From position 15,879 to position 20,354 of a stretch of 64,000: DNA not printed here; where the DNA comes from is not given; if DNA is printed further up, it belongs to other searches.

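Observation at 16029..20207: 1392-aa glycosyltransferase-phosphodiester glycosidase fusion: a possible make-and-cleave enzyme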

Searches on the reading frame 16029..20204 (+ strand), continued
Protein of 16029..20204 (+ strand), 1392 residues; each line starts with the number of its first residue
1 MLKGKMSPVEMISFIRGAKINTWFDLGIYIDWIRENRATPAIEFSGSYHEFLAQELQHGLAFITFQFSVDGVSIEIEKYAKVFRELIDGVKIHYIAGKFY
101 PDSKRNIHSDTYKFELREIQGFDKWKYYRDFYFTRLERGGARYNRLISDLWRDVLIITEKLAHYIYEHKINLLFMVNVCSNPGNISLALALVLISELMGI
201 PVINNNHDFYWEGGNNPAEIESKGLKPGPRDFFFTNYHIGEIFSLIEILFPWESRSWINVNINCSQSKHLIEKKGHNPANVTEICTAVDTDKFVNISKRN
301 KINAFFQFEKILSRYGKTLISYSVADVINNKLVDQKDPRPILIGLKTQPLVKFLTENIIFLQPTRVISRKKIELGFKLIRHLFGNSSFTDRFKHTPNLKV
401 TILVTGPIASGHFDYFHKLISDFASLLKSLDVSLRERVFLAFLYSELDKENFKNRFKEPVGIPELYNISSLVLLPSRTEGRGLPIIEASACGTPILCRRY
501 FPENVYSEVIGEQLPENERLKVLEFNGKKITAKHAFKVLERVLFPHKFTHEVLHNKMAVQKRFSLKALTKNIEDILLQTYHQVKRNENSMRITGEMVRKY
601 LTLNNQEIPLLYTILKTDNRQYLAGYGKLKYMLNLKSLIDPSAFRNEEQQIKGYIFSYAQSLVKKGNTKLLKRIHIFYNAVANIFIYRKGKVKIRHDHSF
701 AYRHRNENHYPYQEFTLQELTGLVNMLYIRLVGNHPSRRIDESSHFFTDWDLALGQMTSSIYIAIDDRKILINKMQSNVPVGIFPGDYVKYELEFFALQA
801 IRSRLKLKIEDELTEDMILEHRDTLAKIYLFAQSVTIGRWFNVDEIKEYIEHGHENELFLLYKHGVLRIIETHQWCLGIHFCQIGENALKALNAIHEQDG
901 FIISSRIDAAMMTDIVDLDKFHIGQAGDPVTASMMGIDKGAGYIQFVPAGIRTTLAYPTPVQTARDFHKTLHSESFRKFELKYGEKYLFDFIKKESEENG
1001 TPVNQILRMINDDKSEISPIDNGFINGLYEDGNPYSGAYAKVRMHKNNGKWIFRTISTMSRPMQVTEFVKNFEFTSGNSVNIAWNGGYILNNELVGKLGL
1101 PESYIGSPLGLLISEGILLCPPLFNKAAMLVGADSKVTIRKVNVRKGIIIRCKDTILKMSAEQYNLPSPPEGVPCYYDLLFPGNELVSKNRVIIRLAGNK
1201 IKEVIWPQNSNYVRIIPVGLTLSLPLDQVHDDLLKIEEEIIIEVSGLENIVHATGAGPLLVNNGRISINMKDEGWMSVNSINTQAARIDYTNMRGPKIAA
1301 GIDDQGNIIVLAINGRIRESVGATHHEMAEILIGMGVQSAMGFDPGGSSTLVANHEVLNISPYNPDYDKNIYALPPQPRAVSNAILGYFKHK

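Call 6: find_homologous_proteins(query=window:16029-20204:+, max_evalue=0.00001)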
Query window:16029-20204:+ (1392 aa): 784 proteins with E <= 0.00001 among 7827 candidates; the best 120 are listed.
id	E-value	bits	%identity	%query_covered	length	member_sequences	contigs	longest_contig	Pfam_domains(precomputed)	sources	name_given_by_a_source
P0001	0.0e+0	3183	100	99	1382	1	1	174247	PF00534.27,PF09992.15,PF13692.13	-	-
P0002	0.0e+0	2025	63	100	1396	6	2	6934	PF00534.27,PF09992.15,PF20706.4,PF13692.13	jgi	jgi:hypothetical protein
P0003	0.0e+0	2003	63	100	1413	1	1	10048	PF00534.27,PF09992.15,PF13692.13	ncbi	-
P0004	0.0e+0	1970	62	99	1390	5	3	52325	PF00534.27,PF09992.15,PF20706.4,PF13692.13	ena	-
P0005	0.0e+0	1949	61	100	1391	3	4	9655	PF00534.27,PF09992.15,PF13692.13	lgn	-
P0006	0.0e+0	1948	60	100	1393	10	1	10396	PF00534.27,PF09992.15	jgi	jgi:hypothetical protein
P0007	0.0e+0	1933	61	100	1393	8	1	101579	PF00534.27,PF09992.15,PF13692.13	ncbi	-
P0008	0.0e+0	1933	60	100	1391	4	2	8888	PF00534.27,PF09992.15,PF13692.13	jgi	jgi:hypothetical protein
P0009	0.0e+0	1925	61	100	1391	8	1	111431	PF00534.27,PF09992.15,PF13692.13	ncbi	-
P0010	0.0e+0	1923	59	100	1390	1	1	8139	PF00534.27,PF09992.15,PF13692.13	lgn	-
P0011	0.0e+0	1908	59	100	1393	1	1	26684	PF00534.27,PF09992.15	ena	-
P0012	0.0e+0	1900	60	99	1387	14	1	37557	PF00534.27,PF09992.15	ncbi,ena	-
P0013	0.0e+0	1900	59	100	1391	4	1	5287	PF00534.27,PF09992.15,PF13692.13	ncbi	-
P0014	0.0e+0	1880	59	99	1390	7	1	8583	PF00534.27,PF09992.15,PF13692.13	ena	-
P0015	0.0e+0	1853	59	100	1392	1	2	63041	PF00534.27,PF09992.15,PF13692.13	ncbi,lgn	-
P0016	0.0e+0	1818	58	99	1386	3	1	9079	PF00534.27,PF09992.15,PF13692.13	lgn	-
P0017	0.0e+0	1806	56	100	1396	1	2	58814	PF00534.27,PF09992.15,PF13692.13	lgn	-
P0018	0.0e+0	1790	56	100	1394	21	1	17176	PF00534.27,PF09992.15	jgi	-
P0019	0.0e+0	1790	56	100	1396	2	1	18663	PF00534.27,PF09992.15,PF13692.13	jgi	jgi:hypothetical protein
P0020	0.0e+0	1790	57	99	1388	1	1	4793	PF00534.27,PF09992.15,PF13692.13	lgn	-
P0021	0.0e+0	1785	57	100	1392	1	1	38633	PF00534.27,PF09992.15,PF13692.13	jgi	jgi:exopolysaccharide biosynthesis protein/glycosyltransferase involved in cell wall biosynthesis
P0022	0.0e+0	1784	57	99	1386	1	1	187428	PF00534.27,PF09992.15,PF13692.13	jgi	jgi:hypothetical protein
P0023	0.0e+0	1773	57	99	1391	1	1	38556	PF00534.27,PF09992.15,PF13692.13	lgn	-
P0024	0.0e+0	1771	55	100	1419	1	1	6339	PF00534.27,PF09992.15,PF13692.13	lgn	-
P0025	0.0e+0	1766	56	100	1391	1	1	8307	PF00534.27,PF09992.15,PF13692.13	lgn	-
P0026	0.0e+0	1758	55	100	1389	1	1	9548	PF00534.27,PF09992.15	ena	-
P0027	0.0e+0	1756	56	100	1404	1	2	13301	PF00534.27,PF09992.15,PF13692.13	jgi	-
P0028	0.0e+0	1745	55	100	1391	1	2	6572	PF00534.27,PF09992.15,PF13692.13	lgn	-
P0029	0.0e+0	1745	55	99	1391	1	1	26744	PF00534.27,PF09992.15,PF13692.13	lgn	-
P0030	0.0e+0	1745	56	99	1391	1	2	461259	PF00534.27,PF09992.15,PF13692.13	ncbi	-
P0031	0.0e+0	1741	55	100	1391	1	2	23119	PF00534.27,PF09992.15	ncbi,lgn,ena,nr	ncbi:MAG: phosphodiester glycosidase family protein [Bacteroidales bacterium]|nr:phosphodiester glyc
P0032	0.0e+0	1740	55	100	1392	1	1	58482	PF00534.27,PF09992.15,PF13692.13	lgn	-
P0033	0.0e+0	1738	54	99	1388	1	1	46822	PF00534.27,PF09992.15,PF13692.13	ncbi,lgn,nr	ncbi:MAG: phosphodiester glycosidase family protein [Bacteroidales bacterium]|nr:phosphodiester glyc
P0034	0.0e+0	1736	54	100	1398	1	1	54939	PF00534.27,PF09992.15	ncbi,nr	ncbi:MAG: phosphodiester glycosidase family protein [Bacteroidetes bacterium]|nr:phosphodiester glyc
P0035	0.0e+0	1733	55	99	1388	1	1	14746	PF00534.27,PF09992.15,PF13692.13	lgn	-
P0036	0.0e+0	1733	54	99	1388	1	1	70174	PF00534.27,PF09992.15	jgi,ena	-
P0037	0.0e+0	1731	55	99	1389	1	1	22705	PF00534.27,PF09992.15,PF13692.13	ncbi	-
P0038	0.0e+0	1728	54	100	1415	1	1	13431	PF00534.27,PF09992.15,PF13692.13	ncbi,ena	-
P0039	0.0e+0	1726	54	99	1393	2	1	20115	PF00534.27,PF09992.15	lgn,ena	-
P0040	0.0e+0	1723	54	99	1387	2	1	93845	PF00534.27,PF09992.15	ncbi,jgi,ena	-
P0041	0.0e+0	1721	55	100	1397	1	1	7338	PF00534.27,PF09992.15,PF13692.13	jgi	-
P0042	0.0e+0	1721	55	99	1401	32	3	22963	PF00534.27,PF09992.15,PF13692.13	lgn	-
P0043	0.0e+0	1720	55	99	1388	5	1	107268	PF00534.27,PF09992.15,PF13692.13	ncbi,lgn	-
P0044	0.0e+0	1720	54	99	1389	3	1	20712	PF00534.27,PF09992.15,PF13692.13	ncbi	-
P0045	0.0e+0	1720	55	100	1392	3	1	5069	PF00534.27,PF09992.15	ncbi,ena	-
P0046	0.0e+0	1716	55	99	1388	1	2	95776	PF00534.27,PF09992.15,PF13692.13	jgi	jgi:Phosphodiester glycosidase/Glycosyl transferases group 1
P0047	0.0e+0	1715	54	100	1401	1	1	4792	PF00534.27,PF09992.15,PF13692.13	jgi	-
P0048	0.0e+0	1715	55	99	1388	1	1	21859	PF00534.27,PF09992.15,PF13692.13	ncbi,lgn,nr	ncbi:MAG: phosphodiester glycosidase family protein [Bacteroidales bacterium]|nr:phosphodiester glyc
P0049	0.0e+0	1714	55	99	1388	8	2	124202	PF00534.27,PF09992.15,PF13692.13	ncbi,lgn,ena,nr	ncbi:MAG: phosphodiester glycosidase family protein [Bacteroidales bacterium]|nr:phosphodiester glyc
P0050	0.0e+0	1713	54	99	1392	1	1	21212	PF00534.27,PF09992.15,PF13692.13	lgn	-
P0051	0.0e+0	1713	55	100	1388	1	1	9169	PF00534.27,PF09992.15,PF13692.13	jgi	-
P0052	0.0e+0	1712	54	99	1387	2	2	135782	PF00534.27,PF09992.15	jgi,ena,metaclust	metaclust:\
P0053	0.0e+0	1711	53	99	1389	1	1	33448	PF00534.27,PF09992.15,PF13692.13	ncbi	ncbi:phosphodiester glycosidase family protein [Bacteroidota bacterium]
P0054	0.0e+0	1706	55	99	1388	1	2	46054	PF00534.27,PF09992.15,PF13692.13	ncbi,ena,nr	ncbi:MAG: phosphodiester glycosidase family protein [Bacteroidales bacterium]|nr:phosphodiester glyc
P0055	0.0e+0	1703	54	99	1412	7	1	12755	PF00534.27,PF09992.15,PF13692.13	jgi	-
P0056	0.0e+0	1701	54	99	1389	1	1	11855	PF00534.27,PF09992.15,PF13692.13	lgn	-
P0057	0.0e+0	1698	55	99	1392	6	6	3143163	PF00534.27,PF09992.15,PF13692.13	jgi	jgi:hypothetical protein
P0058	0.0e+0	1697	54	100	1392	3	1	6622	PF00534.27,PF09992.15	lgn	-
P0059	0.0e+0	1697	55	100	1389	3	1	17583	PF00534.27,PF09992.15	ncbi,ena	-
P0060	0.0e+0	1694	54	99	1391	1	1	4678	PF00534.27,PF09992.15,PF13692.13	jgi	-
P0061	0.0e+0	1693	55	99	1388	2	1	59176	PF00534.27,PF09992.15,PF13692.13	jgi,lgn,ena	-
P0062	0.0e+0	1693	54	99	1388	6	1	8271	PF00534.27,PF09992.15,PF13692.13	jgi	jgi:glycosyltransferase involved in cell wall biosynthesis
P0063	0.0e+0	1691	54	99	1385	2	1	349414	PF00534.27,PF09992.15,PF13692.13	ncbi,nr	ncbi:MAG: phosphodiester glycosidase family protein [Bacteroidales bacterium]|nr:phosphodiester glyc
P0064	0.0e+0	1690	54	100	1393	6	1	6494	PF00534.27,PF09992.15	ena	-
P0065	0.0e+0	1688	54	99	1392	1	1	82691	PF00534.27,PF09992.15,PF13692.13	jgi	jgi:Phosphodiester glycosidase/Glycosyl transferases group 1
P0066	0.0e+0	1687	54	99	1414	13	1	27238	PF00534.27,PF09992.15,PF13692.13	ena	-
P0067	0.0e+0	1686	54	99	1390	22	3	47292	PF00534.27,PF09992.15,PF13692.13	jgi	jgi:hypothetical protein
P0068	0.0e+0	1685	54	99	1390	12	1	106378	PF00534.27,PF09992.15,PF13692.13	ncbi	-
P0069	0.0e+0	1684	54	100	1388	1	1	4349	PF00534.27,PF09992.15,PF13692.13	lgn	-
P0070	0.0e+0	1684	53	100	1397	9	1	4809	PF00534.27,PF09992.15,PF13692.13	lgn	-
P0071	0.0e+0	1684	54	99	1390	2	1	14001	PF00534.27,PF09992.15,PF13692.13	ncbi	ncbi:MAG: phosphodiester glycosidase family protein [Bacteroidota bacterium]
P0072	0.0e+0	1682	54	98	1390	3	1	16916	PF00534.27,PF09992.15,PF13692.13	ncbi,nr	ncbi:MAG: phosphodiester glycosidase family protein [Bacteroidota bacterium]|nr:phosphodiester glyco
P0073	0.0e+0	1682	54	99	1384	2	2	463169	PF00534.27,PF09992.15,PF13692.13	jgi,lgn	jgi:ribosomal protein S17E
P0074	0.0e+0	1679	54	100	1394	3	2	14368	PF00534.27,PF09992.15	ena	-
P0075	0.0e+0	1679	57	93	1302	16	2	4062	PF00534.27,PF09992.15,PF13692.13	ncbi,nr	ncbi:MAG TPA: hypothetical protein DDX98_02060, partial [Bacteroidales bacterium]|nr:hypothetical pr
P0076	0.0e+0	1679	54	99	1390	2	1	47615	PF00534.27,PF09992.15,PF13692.13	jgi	jgi:glycosyltransferase involved in cell wall biosynthesis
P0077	0.0e+0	1678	54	100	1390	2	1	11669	PF00534.27,PF09992.15,PF13692.13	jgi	-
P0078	0.0e+0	1678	54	100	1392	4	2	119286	PF00534.27,PF09992.15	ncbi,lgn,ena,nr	ncbi:MAG TPA: glycosyltransferase [Bacteroides sp.]|nr:glycosyltransferase [Bacteroides sp.]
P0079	0.0e+0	1677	54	99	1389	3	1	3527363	PF00534.27,PF09992.15,PF13692.13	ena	-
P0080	0.0e+0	1676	54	99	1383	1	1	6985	PF00534.27,PF09992.15,PF13692.13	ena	-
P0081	0.0e+0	1675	54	99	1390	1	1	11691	PF00534.27,PF09992.15,PF13692.13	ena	-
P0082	0.0e+0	1675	53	99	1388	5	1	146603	PF00534.27,PF09992.15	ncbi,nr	ncbi:MAG: phosphodiester glycosidase family protein [Bacteroidales bacterium]|nr:phosphodiester glyc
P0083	0.0e+0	1675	54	99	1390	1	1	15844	PF00534.27,PF09992.15,PF13692.13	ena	-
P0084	0.0e+0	1674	53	100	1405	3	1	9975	PF00534.27,PF09992.15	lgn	-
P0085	0.0e+0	1673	54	99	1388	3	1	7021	PF00534.27,PF09992.15,PF13692.13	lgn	-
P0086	0.0e+0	1672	54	99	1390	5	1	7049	PF00534.27,PF09992.15,PF13692.13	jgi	-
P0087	0.0e+0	1672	53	100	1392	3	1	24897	PF00534.27,PF09992.15,PF13692.13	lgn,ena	-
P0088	0.0e+0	1672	53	99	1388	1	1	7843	PF00534.27,PF09992.15,PF13692.13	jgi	jgi:glycosyltransferase involved in cell wall biosynthesis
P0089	0.0e+0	1669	53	99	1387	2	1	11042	PF00534.27,PF09992.15,PF13692.13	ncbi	ncbi:MAG: phosphodiester glycosidase family protein [Bacteroidota bacterium]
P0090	0.0e+0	1668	53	99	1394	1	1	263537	PF00534.27,PF09992.15,PF13692.13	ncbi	-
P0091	0.0e+0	1668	54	99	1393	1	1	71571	PF00534.27,PF09992.15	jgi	-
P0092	0.0e+0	1667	54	100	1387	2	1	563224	PF00534.27,PF09992.15,PF13692.13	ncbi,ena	-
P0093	0.0e+0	1667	54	99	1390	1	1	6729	PF00534.27,PF09992.15,PF13692.13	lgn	-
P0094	0.0e+0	1666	54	100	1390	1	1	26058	PF00534.27,PF09992.15,PF13692.13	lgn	-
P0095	0.0e+0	1664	52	100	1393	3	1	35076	PF00534.27,PF09992.15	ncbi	-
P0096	0.0e+0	1664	54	99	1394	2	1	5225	PF00534.27,PF09992.15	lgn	-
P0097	0.0e+0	1664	54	99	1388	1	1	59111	PF00534.27,PF09992.15,PF13692.13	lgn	-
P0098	0.0e+0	1663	53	99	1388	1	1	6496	PF00534.27,PF09992.15,PF13692.13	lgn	-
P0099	0.0e+0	1659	53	99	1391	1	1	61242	PF00534.27,PF09992.15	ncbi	ncbi:phosphodiester glycosidase family protein [Bacteroidota bacterium]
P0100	0.0e+0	1659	53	99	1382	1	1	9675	PF00534.27,PF09992.15,PF13692.13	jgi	jgi:glycosyltransferase involved in cell wall biosynthesis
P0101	0.0e+0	1659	53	100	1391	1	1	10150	PF00534.27,PF09992.15,PF13692.13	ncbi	-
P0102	0.0e+0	1658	53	99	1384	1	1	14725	PF00534.27,PF09992.15,PF13692.13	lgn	-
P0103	0.0e+0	1658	53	99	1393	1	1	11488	PF00534.27,PF09992.15,PF13692.13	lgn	-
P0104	0.0e+0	1657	53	99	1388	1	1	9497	PF00534.27,PF09992.15,PF13692.13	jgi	-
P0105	0.0e+0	1656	52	99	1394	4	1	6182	PF00534.27,PF09992.15,PF13692.13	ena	-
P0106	0.0e+0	1656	53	99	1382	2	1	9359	PF00534.27,PF09992.15,PF13692.13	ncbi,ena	-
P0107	0.0e+0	1656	53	100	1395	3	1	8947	PF00534.27,PF09992.15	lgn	-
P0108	0.0e+0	1655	53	99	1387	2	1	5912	PF00534.27,PF09992.15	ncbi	-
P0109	0.0e+0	1655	53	100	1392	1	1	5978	PF00534.27,PF09992.15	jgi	jgi:hypothetical protein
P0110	0.0e+0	1655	53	99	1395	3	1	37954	PF00534.27,PF09992.15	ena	-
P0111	0.0e+0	1655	52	99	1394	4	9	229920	PF00534.27,PF09992.15,PF13692.13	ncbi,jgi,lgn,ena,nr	ncbi:MAG TPA: glycosyltransferase [Bacteroidetes bacterium]|nr:glycosyltransferase [Bacteroidota bac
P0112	0.0e+0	1654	52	100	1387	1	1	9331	PF00534.27,PF09992.15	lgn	-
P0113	0.0e+0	1653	52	100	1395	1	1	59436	PF00534.27,PF09992.15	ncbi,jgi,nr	ncbi:MAG: hypothetical protein GXO83_13535 [Chlorobi bacterium]|nr:hypothetical protein [Chlorobiota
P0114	0.0e+0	1653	53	99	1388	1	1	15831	PF00534.27,PF09992.15,PF13692.13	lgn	-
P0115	0.0e+0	1653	52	99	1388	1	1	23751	PF00534.27,PF09992.15,PF13692.13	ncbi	-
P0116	0.0e+0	1653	54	99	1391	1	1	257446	PF00534.27,PF09992.15,PF13692.13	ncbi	ncbi:MAG: phosphodiester glycosidase family protein [Marinifilaceae bacterium]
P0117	0.0e+0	1652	53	98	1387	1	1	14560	PF00534.27,PF09992.15,PF13692.13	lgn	-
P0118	0.0e+0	1652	52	100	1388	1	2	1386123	PF00534.27,PF09992.15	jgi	jgi:Phosphodiester glycosidase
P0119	0.0e+0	1651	54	99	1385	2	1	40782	PF00534.27,PF09992.15,PF13692.13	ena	-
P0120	0.0e+0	1651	54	99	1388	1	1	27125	PF00534.27,PF09992.15,PF13692.13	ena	-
